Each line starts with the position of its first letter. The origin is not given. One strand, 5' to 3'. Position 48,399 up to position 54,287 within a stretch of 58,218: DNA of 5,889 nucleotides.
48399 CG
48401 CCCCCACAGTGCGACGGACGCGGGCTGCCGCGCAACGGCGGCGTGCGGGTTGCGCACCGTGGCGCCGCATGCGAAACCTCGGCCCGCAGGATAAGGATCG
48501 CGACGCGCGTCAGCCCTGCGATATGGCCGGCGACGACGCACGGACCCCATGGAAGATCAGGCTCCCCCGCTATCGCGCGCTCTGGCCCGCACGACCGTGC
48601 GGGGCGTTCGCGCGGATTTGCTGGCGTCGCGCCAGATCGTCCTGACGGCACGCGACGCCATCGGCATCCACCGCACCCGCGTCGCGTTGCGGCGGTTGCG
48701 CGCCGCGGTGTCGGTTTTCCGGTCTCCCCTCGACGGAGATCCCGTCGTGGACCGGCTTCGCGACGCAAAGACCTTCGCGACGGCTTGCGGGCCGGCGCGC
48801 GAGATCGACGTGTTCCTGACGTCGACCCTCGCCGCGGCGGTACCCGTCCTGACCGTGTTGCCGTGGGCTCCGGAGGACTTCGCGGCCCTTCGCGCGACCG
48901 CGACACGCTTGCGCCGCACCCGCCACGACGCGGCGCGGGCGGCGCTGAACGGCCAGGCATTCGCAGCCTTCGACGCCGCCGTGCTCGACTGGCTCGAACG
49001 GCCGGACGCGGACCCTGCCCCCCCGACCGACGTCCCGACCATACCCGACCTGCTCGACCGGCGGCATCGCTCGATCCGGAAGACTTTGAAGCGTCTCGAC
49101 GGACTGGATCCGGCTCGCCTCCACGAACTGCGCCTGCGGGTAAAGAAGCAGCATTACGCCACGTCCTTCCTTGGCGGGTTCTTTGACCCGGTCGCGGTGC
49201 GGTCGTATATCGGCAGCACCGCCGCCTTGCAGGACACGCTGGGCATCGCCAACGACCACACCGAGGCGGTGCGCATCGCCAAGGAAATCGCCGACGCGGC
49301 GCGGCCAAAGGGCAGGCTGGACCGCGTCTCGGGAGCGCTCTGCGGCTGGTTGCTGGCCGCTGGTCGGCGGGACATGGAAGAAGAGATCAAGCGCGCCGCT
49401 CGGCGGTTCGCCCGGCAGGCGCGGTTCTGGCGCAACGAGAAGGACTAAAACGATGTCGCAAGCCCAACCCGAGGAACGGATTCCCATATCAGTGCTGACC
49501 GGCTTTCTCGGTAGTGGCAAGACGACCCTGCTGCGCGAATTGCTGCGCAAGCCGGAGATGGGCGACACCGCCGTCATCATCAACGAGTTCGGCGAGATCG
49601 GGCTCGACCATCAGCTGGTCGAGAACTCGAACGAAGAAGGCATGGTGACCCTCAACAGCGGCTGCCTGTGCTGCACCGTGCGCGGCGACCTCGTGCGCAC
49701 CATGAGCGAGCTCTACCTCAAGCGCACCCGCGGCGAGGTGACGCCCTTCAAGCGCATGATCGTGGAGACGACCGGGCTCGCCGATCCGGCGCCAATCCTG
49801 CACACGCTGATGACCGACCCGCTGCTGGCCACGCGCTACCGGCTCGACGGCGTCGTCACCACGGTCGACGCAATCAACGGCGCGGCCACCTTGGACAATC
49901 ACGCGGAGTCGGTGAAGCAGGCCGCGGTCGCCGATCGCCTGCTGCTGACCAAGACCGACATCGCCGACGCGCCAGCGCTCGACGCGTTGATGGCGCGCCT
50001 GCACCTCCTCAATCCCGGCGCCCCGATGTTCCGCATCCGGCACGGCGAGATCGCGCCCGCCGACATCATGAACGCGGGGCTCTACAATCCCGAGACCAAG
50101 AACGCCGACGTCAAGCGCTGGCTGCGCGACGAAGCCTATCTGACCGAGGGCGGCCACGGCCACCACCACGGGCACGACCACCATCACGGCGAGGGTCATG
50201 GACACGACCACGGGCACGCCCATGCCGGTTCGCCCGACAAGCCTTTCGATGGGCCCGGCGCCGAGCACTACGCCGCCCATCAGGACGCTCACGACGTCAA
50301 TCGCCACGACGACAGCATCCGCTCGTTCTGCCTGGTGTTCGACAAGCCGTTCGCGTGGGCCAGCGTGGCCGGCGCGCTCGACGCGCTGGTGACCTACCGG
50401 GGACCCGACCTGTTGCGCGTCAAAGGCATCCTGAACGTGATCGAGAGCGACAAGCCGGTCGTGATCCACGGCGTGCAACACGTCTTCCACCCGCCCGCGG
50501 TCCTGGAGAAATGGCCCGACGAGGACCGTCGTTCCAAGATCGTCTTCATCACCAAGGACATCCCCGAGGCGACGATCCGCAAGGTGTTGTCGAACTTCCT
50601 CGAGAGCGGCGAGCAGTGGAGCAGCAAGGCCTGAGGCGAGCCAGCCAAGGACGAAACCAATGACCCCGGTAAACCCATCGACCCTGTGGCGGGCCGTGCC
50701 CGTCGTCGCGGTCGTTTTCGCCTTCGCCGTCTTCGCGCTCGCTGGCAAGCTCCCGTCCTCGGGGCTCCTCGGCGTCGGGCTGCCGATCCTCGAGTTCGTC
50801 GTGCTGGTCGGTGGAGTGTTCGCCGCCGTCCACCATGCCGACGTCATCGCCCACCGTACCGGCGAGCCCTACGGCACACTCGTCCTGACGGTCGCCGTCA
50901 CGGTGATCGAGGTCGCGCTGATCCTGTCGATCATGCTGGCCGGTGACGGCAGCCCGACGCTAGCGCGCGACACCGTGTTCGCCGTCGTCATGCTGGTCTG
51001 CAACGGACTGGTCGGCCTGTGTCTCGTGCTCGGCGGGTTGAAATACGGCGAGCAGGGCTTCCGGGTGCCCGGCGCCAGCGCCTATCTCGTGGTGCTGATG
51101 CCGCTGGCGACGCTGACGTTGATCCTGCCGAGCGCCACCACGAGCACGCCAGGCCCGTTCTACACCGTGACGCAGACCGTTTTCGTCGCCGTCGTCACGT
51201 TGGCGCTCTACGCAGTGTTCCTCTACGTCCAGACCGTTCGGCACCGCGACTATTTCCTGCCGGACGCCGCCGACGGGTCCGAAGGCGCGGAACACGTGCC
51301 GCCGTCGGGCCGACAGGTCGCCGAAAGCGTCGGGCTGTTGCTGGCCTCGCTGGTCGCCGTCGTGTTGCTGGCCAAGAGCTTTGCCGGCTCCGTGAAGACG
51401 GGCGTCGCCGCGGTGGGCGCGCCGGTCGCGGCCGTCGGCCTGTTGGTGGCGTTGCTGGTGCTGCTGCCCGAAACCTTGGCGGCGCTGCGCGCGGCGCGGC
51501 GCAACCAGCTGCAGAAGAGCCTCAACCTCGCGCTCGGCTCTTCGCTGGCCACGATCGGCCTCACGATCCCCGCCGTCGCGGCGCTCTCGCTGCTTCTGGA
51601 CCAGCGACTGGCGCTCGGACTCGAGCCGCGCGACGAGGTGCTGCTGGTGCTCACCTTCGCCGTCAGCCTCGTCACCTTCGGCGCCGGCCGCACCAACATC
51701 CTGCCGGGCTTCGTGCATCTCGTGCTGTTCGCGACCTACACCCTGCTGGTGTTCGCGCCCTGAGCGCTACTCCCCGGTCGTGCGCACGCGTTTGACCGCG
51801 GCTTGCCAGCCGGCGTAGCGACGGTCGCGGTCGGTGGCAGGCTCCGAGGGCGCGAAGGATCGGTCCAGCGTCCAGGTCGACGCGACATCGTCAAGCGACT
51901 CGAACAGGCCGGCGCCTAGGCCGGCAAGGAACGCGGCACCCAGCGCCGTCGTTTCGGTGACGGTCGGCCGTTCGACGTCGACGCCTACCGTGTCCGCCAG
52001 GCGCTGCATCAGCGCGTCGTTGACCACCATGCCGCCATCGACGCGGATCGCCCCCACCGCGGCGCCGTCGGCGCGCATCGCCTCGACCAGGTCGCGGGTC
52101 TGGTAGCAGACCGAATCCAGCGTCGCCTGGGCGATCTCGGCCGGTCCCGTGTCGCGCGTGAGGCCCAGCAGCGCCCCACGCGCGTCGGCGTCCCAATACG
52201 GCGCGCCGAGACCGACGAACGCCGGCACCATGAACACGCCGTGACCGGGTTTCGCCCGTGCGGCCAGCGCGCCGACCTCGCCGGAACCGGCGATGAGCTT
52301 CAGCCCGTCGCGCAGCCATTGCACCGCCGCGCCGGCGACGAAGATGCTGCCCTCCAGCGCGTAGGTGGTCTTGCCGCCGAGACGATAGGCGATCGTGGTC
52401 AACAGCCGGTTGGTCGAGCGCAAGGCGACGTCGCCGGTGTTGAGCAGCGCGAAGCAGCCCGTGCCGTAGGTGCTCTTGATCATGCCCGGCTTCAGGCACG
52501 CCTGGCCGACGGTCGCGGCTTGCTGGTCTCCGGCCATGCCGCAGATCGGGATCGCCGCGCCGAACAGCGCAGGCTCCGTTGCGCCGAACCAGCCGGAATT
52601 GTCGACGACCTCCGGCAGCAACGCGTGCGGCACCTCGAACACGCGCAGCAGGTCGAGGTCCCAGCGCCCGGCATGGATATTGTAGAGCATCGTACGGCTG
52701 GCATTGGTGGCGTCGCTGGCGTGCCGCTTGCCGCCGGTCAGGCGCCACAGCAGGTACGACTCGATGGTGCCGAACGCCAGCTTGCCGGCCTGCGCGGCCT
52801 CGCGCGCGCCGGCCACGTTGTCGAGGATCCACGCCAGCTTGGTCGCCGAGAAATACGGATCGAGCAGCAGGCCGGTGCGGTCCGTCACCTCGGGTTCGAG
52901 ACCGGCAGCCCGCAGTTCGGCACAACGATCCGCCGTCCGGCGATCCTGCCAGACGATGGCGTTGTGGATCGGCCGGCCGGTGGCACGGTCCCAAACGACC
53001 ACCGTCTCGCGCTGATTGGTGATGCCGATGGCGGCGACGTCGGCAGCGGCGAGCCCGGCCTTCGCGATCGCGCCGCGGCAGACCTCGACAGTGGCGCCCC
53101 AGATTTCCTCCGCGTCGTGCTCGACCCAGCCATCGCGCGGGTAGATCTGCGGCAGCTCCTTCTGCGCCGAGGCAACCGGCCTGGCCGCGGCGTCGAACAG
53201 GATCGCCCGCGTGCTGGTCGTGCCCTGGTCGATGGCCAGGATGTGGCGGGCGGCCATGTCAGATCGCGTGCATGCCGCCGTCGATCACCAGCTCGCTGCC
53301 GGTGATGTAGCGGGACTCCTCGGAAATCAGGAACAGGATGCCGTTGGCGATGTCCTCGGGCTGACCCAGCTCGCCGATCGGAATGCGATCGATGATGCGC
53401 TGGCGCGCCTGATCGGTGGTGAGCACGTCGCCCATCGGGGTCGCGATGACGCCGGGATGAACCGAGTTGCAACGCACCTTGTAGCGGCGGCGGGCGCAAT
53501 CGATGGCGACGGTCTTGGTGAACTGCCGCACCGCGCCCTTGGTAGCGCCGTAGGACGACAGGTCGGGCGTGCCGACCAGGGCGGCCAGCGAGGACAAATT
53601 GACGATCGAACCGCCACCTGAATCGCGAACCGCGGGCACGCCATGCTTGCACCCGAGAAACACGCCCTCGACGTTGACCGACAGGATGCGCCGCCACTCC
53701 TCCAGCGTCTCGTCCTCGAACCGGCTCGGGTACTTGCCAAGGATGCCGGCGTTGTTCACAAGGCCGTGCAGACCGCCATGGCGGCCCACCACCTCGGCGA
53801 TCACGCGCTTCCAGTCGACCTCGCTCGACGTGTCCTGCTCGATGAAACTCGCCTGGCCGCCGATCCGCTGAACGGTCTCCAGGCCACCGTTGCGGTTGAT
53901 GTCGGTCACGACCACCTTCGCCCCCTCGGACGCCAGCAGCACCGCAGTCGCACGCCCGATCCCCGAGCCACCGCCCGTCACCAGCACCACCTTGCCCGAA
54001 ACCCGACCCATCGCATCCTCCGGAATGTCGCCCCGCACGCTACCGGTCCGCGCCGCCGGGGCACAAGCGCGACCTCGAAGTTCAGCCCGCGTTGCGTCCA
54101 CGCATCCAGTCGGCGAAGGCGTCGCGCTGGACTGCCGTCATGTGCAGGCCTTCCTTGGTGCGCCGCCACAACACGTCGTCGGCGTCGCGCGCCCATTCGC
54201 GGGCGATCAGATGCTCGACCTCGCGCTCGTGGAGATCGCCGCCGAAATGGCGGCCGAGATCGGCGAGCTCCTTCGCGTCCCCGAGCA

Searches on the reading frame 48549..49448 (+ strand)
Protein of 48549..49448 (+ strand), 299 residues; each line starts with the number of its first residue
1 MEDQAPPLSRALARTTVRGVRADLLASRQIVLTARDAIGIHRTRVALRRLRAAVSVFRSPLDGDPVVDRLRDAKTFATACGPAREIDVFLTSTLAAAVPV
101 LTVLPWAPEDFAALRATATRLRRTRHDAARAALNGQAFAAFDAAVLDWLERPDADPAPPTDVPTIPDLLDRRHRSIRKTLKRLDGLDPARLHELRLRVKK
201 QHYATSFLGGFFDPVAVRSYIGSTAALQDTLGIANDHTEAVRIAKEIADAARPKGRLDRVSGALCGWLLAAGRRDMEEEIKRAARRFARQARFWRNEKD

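Call 39: search_protein_families(library=pfam, proteins=[window:48549-49448:+])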
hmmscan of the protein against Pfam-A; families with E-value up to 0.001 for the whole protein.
window:48549-49448:+ (299 aa): 1 family
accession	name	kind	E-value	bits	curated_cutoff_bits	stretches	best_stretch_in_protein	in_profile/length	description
PF05235.19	CHAD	-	6e-37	128.3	25.6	1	21-238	7-221/228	CHAD domain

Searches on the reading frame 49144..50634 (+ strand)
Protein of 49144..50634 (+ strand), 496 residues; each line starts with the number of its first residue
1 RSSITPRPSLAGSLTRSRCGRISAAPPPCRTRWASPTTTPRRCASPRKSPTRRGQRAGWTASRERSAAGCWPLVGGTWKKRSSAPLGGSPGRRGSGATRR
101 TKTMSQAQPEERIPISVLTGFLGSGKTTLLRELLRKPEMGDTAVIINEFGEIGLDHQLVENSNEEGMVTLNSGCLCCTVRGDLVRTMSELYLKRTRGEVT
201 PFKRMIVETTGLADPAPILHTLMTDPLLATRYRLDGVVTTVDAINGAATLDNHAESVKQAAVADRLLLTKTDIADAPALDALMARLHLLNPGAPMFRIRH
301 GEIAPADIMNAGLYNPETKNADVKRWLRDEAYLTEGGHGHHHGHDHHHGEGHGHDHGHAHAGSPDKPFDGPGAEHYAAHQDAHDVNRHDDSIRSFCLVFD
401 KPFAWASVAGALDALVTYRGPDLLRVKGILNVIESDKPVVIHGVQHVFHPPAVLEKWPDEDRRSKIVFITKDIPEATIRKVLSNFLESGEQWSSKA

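Call 39: search_protein_families(library=pfam, proteins=[window:49144-50634:+])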
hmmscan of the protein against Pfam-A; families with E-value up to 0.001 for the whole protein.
window:49144-50634:+ (496 aa): 2 families
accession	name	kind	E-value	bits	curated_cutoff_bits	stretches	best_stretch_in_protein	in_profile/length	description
PF02492.25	cobW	-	3.8e-46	157.4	20.7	1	114-296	1-179/180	CobW/HypB/UreG, nucleotide-binding domain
PF07683.19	CobW_C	-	5.7e-22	77.8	22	1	392-486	1-94/94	Cobalamin synthesis protein cobW C-terminal domain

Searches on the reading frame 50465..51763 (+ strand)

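Call 39: search_protein_families(library=pfam, proteins=[window:50465-51763:+])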
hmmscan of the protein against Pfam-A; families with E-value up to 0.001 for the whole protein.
window:50465-51763:+ (432 aa): 1 family
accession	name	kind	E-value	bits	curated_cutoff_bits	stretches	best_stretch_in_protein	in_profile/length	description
PF01699.29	Na_Ca_ex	-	2.5e-28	99.4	24.9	2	105-257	4-150/151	Sodium/calcium exchanger protein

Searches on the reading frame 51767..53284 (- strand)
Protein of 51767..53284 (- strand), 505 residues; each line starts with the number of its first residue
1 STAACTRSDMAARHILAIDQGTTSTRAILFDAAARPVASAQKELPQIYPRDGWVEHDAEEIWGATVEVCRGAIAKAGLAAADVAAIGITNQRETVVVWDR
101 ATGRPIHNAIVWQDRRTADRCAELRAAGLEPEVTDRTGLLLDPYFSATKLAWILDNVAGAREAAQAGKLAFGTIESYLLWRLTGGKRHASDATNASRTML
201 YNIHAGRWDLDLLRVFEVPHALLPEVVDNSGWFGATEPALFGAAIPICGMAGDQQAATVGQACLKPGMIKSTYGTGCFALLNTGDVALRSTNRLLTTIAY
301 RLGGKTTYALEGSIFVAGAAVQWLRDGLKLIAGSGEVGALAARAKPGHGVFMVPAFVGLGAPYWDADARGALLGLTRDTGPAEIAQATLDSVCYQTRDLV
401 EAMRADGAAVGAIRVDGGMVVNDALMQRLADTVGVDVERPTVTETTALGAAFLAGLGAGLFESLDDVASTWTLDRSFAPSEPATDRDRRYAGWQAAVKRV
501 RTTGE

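Call 39: search_protein_families(library=pfam, proteins=[window:51767-53284:-])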
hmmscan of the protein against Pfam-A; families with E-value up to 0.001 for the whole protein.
window:51767-53284:- (505 aa): 2 families
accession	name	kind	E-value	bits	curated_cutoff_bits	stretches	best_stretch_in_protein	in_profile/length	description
PF00370.27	FGGY_N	-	4e-73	246.4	28.8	1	15-260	2-245/245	FGGY family of carbohydrate kinases, N-terminal domain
PF02782.22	FGGY_C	-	3.1e-41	141.8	27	1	271-456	3-196/198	FGGY family of carbohydrate kinases, C-terminal domain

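Call 94: find_homologous_proteins(query=window:51767-53284:-, max_evalue=1e-100)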
Query window:51767-53284:- (505 aa): 8000 proteins with E <= 1e-100 among 8000 candidates; the best 120 are listed.
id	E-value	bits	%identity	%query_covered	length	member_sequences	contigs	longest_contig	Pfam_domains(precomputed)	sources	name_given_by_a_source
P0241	0.0e+0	1099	100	98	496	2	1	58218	PF00370.28,PF02782.23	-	-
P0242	2.5e-258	876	81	98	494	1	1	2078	PF00370.28,PF02782.23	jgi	jgi:glycerol kinase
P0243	2.7e-258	876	79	97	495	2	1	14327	PF00370.28,PF02782.23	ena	-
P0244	3.6e-258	875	80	98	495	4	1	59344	PF00370.28,PF02782.23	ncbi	-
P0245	6.7e-258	874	81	98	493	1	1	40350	PF00370.28,PF02782.23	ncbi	-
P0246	6.8e-258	874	81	98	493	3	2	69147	PF00370.28,PF02782.23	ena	-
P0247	2.1e-257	873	79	98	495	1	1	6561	PF00370.28,PF02782.23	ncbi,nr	ncbi:MAG: glycerol kinase GlpK [Alphaproteobacteria bacterium]|nr:glycerol kinase GlpK [Alphaproteob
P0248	2.2e-257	873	81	98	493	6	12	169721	PF00370.28,PF02782.23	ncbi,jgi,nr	ncbi:MAG: glycerol kinase GlpK [Alphaproteobacteria bacterium]|nr:glycerol kinase GlpK [Alphaproteob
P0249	2.4e-257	872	79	98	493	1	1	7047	PF00370.28,PF02782.23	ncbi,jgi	-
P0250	4.2e-257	872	80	98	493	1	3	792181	PF00370.28,PF02782.23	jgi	jgi:glycerol kinase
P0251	1.2e-256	870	80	98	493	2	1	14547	PF00370.28,PF02782.23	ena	-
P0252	5.2e-256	868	80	98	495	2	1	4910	PF00370.28,PF02782.23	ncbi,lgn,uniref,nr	ncbi:glycerol kinase GlpK [Vineibacter terrae]|uniref:glycerol kinase GlpK n=1 Tax=Vineibacter terra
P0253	2.7e-255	866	78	98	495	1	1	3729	PF00370.28,PF02782.23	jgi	jgi:glycerol kinase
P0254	3.9e-255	865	80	98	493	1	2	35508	PF00370.28,PF02782.23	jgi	jgi:glycerol kinase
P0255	5.9e-255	865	80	98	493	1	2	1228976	PF00370.28,PF02782.23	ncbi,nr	ncbi:MAG: glycerol kinase GlpK [Alphaproteobacteria bacterium]|nr:glycerol kinase GlpK [Alphaproteob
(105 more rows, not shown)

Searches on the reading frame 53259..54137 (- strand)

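Call 39: search_protein_families(library=pfam, proteins=[window:53259-54137:-])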
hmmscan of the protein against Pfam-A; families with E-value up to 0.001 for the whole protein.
window:53259-54137:- (292 aa): 4 families
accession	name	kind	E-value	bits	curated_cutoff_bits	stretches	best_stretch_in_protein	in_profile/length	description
PF13561.12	adh_short_C2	-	8.8e-64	215.7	27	1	58-290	6-236/236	Enoyl-(Acyl carrier protein) reductase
PF00106.31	adh_short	-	6.4e-51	173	26.6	1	49-242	1-193/195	short chain dehydrogenase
PF08659.16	KR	-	1.6e-11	44.9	22.6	1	51-203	3-156/180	KR domain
PF23441.1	SDR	-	0.00057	19.8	27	0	202-290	169-256/258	SDR-like rossmann domain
